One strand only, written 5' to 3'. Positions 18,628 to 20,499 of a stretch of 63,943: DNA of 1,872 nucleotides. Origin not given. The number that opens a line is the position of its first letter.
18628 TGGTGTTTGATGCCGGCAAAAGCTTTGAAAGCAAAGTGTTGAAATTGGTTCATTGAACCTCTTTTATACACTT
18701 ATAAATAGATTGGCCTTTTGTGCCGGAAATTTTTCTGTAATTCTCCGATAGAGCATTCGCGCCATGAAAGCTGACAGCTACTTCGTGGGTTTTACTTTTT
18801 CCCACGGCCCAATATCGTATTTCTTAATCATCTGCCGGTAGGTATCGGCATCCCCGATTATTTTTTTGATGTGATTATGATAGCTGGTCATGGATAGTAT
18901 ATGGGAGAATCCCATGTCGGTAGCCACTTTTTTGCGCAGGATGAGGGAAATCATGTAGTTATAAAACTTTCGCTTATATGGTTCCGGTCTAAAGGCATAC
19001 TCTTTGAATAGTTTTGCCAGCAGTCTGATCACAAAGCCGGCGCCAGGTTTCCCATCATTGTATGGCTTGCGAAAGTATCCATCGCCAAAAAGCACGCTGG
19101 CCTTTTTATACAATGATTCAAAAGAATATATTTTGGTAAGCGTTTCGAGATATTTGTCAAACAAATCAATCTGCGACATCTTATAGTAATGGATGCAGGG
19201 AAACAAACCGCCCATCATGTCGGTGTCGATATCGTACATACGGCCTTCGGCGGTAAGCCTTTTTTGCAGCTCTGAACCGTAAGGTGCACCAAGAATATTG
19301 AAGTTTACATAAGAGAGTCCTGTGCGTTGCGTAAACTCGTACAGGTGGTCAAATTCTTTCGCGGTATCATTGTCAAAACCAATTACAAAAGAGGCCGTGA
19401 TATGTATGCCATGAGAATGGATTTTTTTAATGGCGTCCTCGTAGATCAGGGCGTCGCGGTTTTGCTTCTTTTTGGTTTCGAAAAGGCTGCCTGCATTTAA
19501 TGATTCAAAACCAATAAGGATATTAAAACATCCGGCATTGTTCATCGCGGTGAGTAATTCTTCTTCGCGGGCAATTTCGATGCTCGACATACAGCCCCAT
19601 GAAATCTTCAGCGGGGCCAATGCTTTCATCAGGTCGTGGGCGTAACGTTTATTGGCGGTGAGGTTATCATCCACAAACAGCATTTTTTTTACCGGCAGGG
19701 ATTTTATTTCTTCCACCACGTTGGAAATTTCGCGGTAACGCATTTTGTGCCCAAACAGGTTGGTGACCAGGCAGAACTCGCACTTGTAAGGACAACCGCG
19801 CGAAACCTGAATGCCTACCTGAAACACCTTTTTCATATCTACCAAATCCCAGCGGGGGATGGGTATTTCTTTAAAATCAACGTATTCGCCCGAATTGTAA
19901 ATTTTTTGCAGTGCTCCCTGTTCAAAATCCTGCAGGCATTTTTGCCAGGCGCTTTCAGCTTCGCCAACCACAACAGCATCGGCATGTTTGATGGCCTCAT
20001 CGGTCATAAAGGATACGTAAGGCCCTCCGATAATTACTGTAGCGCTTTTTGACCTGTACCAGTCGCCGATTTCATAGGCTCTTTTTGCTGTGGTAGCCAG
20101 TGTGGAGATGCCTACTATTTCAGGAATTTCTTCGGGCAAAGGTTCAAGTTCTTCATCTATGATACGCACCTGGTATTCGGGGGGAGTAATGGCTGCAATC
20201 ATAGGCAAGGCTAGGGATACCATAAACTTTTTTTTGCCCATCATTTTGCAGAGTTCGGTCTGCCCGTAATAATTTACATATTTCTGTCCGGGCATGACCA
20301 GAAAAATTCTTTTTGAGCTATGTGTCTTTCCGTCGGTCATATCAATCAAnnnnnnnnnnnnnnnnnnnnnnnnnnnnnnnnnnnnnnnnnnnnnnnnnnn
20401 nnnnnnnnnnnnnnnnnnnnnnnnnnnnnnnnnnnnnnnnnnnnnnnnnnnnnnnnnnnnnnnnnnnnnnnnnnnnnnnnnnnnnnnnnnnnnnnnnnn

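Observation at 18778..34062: Twelve-gene single-strand biosynthetic block: a radical-SAM/KASIII core joined to an aryl-polyene/flexirubin-style tailoring and export set, with no ACP or KS/CLF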

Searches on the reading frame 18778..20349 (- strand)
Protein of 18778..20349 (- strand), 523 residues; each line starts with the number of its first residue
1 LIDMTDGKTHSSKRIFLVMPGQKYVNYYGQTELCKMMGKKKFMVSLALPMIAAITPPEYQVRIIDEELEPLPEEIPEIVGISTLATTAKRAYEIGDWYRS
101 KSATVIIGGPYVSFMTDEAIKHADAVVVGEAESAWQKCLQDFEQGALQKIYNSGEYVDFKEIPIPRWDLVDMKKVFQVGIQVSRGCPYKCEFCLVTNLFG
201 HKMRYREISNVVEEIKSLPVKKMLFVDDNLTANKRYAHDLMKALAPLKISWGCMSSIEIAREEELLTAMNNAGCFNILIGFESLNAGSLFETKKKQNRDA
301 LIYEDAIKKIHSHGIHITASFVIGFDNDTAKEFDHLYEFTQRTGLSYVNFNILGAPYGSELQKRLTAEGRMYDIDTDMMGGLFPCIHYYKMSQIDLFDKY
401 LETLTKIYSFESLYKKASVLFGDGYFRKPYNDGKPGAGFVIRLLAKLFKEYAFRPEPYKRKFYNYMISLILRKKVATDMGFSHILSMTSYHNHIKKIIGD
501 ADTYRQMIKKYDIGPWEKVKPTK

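Call 4: search_protein_families(library=pfam, proteins=[window:18778-20349:-], max_evalue=0.01)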
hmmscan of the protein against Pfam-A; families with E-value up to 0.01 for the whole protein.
window:18778-20349:- (523 aa): 3 families
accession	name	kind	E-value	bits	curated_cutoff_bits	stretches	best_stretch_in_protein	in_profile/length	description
PF04055.27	Radical_SAM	-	6e-14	53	29.5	1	180-339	1-165/166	Radical SAM superfamily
PF02310.24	B12-binding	-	4.3e-07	30.2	32.1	1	73-135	49-117/121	B12 binding domain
PF13282.11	DUF4070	-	6.6e-07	29.9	22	1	360-498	2-135/144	Domain of unknown function (DUF4070)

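Call 8: search_protein_families(library=ncbifam, proteins=[window:18778-20349:-], max_evalue=0.001)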
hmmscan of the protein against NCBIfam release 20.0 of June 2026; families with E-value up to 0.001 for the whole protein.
window:18778-20349:- (523 aa): 22 families
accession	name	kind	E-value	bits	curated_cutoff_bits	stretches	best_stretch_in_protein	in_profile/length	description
TIGR03471.1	HpnJ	equivalog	3e-26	92.3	577.6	1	177-410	197-434/472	hopanoid biosynthesis associated radical SAM protein HpnJ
TIGR04479.1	bcpD_PhpK_rSAM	subfamily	3.1e-26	91.8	600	1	152-342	216-408/504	PhpK family radical SAM P-methyltransferase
TIGR04013.1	B12_SAM_MJ_1487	hypoth_equivalog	6.5e-24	84.5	251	1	58-219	25-193/382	TIGR04013 family B12-binding domain/radical SAM domain-containing protein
NF038361.1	rSAM_Sden_1168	equivalog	2e-21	76.1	575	1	173-369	280-477/560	Sden_1168 family B12-binding radical SAM P-methyltransferase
TIGR02026.1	BchE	equivalog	3.1e-21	75.8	481.35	1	75-339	63-361/497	magnesium-protoporphyrin IX monomethyl ester anaerobic oxidative cyclase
TIGR04072.2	rSAM_ladder_B12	equivalog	9e-21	74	360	1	99-332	94-338/443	lipid biosynthesis B12-binding/radical SAM protein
NF050148.1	rSAM_ApyD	equivalog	4.5e-18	65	750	1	146-337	166-360/645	RiPP biosynthesis radical SAM protein ApyD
TIGR04014.1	B12_SAM_MJ_0865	equivalog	2.7e-17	62.7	360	1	82-351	48-344/434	methyl-coenzyme M reductase glutamine C-methyltransferase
NF033070.1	rSAM_AprD4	equivalog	5.1e-14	52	500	1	145-363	156-388/456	AprD4 family radical SAM diol-dehydratase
TIGR04367.1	HpnR_B12_rSAM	equivalog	5.9e-14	51.5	650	1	101-390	89-403/490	hopanoid C-3 methylase HpnR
TIGR04295.1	B12_rSAM_oligo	hypoth_equivalog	2e-12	46.5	400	1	179-287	202-307/422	TIGR04295 family B12-binding domain-containing radical SAM protein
NF045585.1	rSAM_slr0320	equivalog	3e-11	42.5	775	1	117-247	180-308/511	photosystem II high light acclimation radical SAM protein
TIGR00089.1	TIGR00089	subfamily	1.3e-10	40.7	251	1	87-349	52-324/429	MiaB/RimO family radical SAM methylthiotransferase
NF040546.1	rSAM_CUAEP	equivalog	4.1e-10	38.9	500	1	44-345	14-343/468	CUAEP/CCAEP-tail radical SAM (seleno)protein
TIGR01125.1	TIGR01125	equivalog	2.7e-09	36.6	356.95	1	103-346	67-319/432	30S ribosomal protein S12 methylthiotransferase RimO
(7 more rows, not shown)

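Call 10: find_homologous_proteins(query=window:18778-20349:-)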
Query window:18778-20349:- (523 aa): 1218 proteins with E <= 0.001 among 7198 candidates; the best 120 are listed.
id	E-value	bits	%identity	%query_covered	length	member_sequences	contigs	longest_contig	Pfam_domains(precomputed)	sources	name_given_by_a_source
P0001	0.0e+0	1193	98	100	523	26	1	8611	PF04055.28,PF13282.12,PF02310.25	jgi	-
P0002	0.0e+0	1056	87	99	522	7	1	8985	PF04055.28,PF13282.12,PF02310.25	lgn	-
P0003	0.0e+0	1028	85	99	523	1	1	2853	PF04055.28,PF02310.25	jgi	-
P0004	1.7e-295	999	82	99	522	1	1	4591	PF04055.28,PF02310.25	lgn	-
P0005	5.7e-289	977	80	98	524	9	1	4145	PF04055.28,PF02310.25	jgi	jgi:radical SAM superfamily enzyme YgiQ (UPF0313 family)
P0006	1.5e-283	959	85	93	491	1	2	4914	PF04055.28,PF02310.25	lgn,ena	-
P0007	4.2e-283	958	85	93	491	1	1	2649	PF04055.28,PF02310.25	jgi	-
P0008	9.2e-276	934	82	92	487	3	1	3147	PF04055.28,PF02310.25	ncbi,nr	ncbi:MAG TPA: radical SAM protein, partial [Syntrophomonas sp.]|nr:radical SAM protein [Syntrophomon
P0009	1.6e-254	864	76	92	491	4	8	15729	PF04055.28,PF02310.25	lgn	-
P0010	1.9e-252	857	71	97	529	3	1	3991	PF04055.28,PF02310.25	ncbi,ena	-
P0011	1.2e-249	848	68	97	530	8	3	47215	PF04055.28,PF02310.25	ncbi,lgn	-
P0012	2.5e-248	843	69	97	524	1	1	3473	PF04055.28,PF02310.25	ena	-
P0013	4.2e-246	836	67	98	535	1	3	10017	PF04055.28,PF13282.12,PF02310.25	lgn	-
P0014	9.7e-241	818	68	99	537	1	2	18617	PF04055.28,PF02310.25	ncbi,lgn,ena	ncbi:MAG: radical SAM protein [Bacteroidota bacterium]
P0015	5.4e-239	812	72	93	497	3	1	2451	PF04055.28,PF02310.25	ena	-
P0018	2.1e-218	745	61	99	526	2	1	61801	PF04055.28,PF02310.25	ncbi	ncbi:MAG: radical SAM protein [Bacteroidota bacterium]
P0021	2.7e-208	711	58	99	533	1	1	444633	PF04055.28,PF02310.25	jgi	jgi:radical SAM superfamily enzyme YgiQ (UPF0313 family)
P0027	7.7e-205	700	57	99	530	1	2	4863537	PF04055.28,PF02310.25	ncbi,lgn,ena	-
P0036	4.8e-201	687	58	96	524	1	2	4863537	PF04055.28,PF02310.25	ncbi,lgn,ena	-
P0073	2.1e-179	616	53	97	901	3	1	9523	PF08545.17,PF04055.28,PF02310.25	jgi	jgi:3-oxoacyl-[acyl-carrier-protein] synthase III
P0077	1.3e-178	613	53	96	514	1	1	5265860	PF04055.28,PF02310.25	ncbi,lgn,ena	-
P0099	9.3e-177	607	52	98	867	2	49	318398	PF04055.28,PF00725.28,PF02737.25,PF02310.25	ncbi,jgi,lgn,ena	-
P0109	4.7e-176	605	51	97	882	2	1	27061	PF04055.28,PF00725.28,PF02737.25,PF02310.25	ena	-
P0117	9.5e-176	604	52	96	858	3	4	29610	PF04055.28,PF00725.28,PF03807.24,PF02737.25,PF02310.25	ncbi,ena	-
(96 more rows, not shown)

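Call 11: find_encoding_contigs(protein=P0099, flank=10000, max_places=3)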
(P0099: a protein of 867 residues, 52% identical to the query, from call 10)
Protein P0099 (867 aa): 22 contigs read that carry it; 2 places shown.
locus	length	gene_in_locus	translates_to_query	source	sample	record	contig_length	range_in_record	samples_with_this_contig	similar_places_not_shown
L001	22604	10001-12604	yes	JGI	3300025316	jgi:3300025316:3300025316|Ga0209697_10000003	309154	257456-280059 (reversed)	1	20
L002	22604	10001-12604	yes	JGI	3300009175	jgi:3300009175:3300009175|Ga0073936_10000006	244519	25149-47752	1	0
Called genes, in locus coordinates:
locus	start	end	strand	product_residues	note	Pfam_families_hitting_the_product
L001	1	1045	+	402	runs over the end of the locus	PF00109:ketoacyl-synt, PF00108:Thiolase_N (weak), PF02801:Ketoacyl-synt_C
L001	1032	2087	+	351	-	PF00109:ketoacyl-synt, PF13723:Ketoacyl-synt_2 (weak)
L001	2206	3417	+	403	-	PF00109:ketoacyl-synt, PF02801:Ketoacyl-synt_C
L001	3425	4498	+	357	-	PF00109:ketoacyl-synt, PF13723:Ketoacyl-synt_2 (faint)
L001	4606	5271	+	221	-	PF01522:Polysacc_deac_1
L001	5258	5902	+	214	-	PF03548:LolA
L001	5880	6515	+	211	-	-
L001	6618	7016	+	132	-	PF22818:ApeI-like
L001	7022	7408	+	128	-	PF20791:Acyl-ACP_TE_C (faint), PF13279:4HBT_2, PF03061:4HBT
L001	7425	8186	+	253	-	PF00378:ECH_1, PF16113:ECH_2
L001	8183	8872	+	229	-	PF00378:ECH_1, PF16113:ECH_2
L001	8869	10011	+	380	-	PF08545:ACP_syn_III (weak)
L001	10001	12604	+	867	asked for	PF02310:B12-binding (weak), PF04055:Radical_SAM, PF02737:3HCDH_N, PF00725:3HCDH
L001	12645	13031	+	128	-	PF14376:Haem_bd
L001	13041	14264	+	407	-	PF00109:ketoacyl-synt, PF00108:Thiolase_N (weak), PF02801:Ketoacyl-synt_C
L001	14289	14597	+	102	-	PF00550:PP-binding (weak)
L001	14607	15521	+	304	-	PF00698:Acyl_transf_1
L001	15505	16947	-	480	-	PF02310:B12-binding, PF04055:Radical_SAM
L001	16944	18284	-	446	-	PF02310:B12-binding, PF04055:Radical_SAM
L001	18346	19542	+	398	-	PF00535:Glycos_transf_2, PF09835:DUF2062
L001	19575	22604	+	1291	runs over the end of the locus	PF03176:MMPL, PF01553:Acyltransferase, PF13489:Methyltransf_23, PF05175:MTS (faint), PF08241:Methyltransf_11, PF08242:Methyltransf_12, PF13649:Methyltransf_25, PF13847:Methyltransf_31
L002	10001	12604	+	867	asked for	PF02310:B12-binding (weak), PF04055:Radical_SAM, PF02737:3HCDH_N, PF00725:3HCDH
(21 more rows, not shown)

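Call 12: find_encoding_contigs(protein=P0077, flank=10000, max_places=2)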
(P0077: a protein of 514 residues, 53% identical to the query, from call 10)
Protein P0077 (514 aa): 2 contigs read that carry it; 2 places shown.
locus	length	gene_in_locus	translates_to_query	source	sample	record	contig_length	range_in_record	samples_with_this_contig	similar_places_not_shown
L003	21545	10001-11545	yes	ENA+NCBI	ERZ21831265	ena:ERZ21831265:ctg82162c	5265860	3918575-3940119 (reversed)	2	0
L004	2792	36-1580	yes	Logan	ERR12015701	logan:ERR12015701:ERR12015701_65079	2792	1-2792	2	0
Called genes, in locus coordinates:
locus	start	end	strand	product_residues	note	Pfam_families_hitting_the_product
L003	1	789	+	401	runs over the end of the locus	PF00109:ketoacyl-synt, PF00108:Thiolase_N (weak), PF02801:Ketoacyl-synt_C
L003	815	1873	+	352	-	PF00109:ketoacyl-synt, PF13723:Ketoacyl-synt_2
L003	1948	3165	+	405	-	PF00109:ketoacyl-synt, PF00108:Thiolase_N (weak), PF02801:Ketoacyl-synt_C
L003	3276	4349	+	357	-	-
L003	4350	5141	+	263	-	PF01522:Polysacc_deac_1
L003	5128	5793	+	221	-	PF03548:LolA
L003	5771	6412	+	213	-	-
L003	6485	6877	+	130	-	PF22818:ApeI-like, PF07977:FabA (weak)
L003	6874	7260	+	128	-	PF20791:Acyl-ACP_TE_C (weak), PF13279:4HBT_2, PF03061:4HBT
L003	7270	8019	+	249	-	PF00378:ECH_1, PF16113:ECH_2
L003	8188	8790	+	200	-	PF00378:ECH_1, PF16113:ECH_2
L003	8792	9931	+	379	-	PF08545:ACP_syn_III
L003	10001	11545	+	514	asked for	PF02310:B12-binding, PF04055:Radical_SAM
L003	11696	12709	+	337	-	PF02737:3HCDH_N, PF00725:3HCDH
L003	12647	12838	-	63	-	-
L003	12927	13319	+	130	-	PF13442:Cytochrome_CBB3 (faint), PF14376:Haem_bd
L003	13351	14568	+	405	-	PF00109:ketoacyl-synt, PF00108:Thiolase_N (weak), PF02801:Ketoacyl-synt_C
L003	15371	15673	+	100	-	PF00550:PP-binding (weak)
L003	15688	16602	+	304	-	PF00698:Acyl_transf_1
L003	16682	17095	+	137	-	PF01243:PNPOx_N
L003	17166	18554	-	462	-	PF02310:B12-binding, PF04055:Radical_SAM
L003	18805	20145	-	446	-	PF02310:B12-binding, PF04055:Radical_SAM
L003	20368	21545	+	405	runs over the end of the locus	PF00535:Glycos_transf_2, PF09835:DUF2062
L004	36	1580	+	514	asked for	PF02310:B12-binding, PF04055:Radical_SAM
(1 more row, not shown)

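Call 15: find_encoding_contigs(protein=P0011, flank=10000, max_places=1)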
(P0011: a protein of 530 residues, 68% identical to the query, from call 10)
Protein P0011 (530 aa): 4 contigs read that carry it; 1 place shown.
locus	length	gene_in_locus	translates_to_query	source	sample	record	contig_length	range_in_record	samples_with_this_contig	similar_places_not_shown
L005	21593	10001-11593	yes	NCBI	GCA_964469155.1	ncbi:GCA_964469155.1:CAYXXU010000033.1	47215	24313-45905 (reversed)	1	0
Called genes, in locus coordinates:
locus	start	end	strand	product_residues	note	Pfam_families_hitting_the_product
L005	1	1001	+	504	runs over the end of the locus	PF13385:Laminin_G_3, PF19081:Ig_7, PF18962:Por_Secre_tail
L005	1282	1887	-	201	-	PF00160:Pro_isomerase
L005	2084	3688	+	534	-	PF01946:Thi4, PF00890:FAD_binding_2 (weak), PF01266:DAO (weak), PF01593:Amino_oxidase, PF03486:HI0933_like (faint), PF13450:NAD_binding_8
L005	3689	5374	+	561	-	PF03417:AAT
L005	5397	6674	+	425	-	PF02310:B12-binding (weak)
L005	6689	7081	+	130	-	-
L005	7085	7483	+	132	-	PF20791:Acyl-ACP_TE_C (weak), PF13279:4HBT_2, PF03061:4HBT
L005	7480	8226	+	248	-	PF00378:ECH_1, PF16113:ECH_2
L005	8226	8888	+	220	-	PF00378:ECH_1, PF16113:ECH_2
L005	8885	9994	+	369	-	PF08545:ACP_syn_III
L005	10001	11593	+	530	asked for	PF02310:B12-binding, PF04055:Radical_SAM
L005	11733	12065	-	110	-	-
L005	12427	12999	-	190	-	PF08002:DUF1697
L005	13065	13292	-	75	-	PF01455:HupF_HypC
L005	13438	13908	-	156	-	PF02542:YgbB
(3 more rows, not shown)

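Call 16: find_encoding_contigs(protein=P0018, flank=10000, max_places=1)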
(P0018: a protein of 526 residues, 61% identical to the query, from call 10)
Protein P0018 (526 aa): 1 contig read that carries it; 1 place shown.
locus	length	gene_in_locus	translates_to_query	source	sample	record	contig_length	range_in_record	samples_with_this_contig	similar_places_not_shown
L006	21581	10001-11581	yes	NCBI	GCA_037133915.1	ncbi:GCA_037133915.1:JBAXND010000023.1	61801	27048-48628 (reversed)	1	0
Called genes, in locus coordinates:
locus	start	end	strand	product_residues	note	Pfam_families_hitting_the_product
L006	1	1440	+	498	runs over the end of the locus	PF00890:FAD_binding_2 (weak), PF01266:DAO (weak), PF01494:FAD_binding_3 (weak), PF01593:Amino_oxidase, PF01946:Thi4 (weak), PF03486:HI0933_like (faint), PF13450:NAD_binding_8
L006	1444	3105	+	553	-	PF03417:AAT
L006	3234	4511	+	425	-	PF02310:B12-binding (weak)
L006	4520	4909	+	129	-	-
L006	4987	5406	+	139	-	PF01643:Acyl-ACP_TE, PF20791:Acyl-ACP_TE_C (faint), PF13279:4HBT_2, PF03061:4HBT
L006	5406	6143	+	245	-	PF00378:ECH_1, PF16113:ECH_2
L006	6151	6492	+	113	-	-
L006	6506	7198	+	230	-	PF00378:ECH_1, PF16113:ECH_2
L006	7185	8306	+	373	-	PF08545:ACP_syn_III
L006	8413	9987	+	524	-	PF02310:B12-binding (weak), PF04055:Radical_SAM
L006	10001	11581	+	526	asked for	PF02310:B12-binding, PF04055:Radical_SAM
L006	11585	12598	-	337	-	PF02655:ATP-grasp_3 (faint), PF07478:Dala_Dala_lig_C, PF13535:ATP-grasp_4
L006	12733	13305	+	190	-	-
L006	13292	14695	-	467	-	PF13649:Methyltransf_25 (faint), PF05958:tRNA_U5-meth_tr, PF09445:Methyltransf_15 (weak), PF13847:Methyltransf_31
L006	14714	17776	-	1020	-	PF09972:DUF2207, PF20990:DUF2207_C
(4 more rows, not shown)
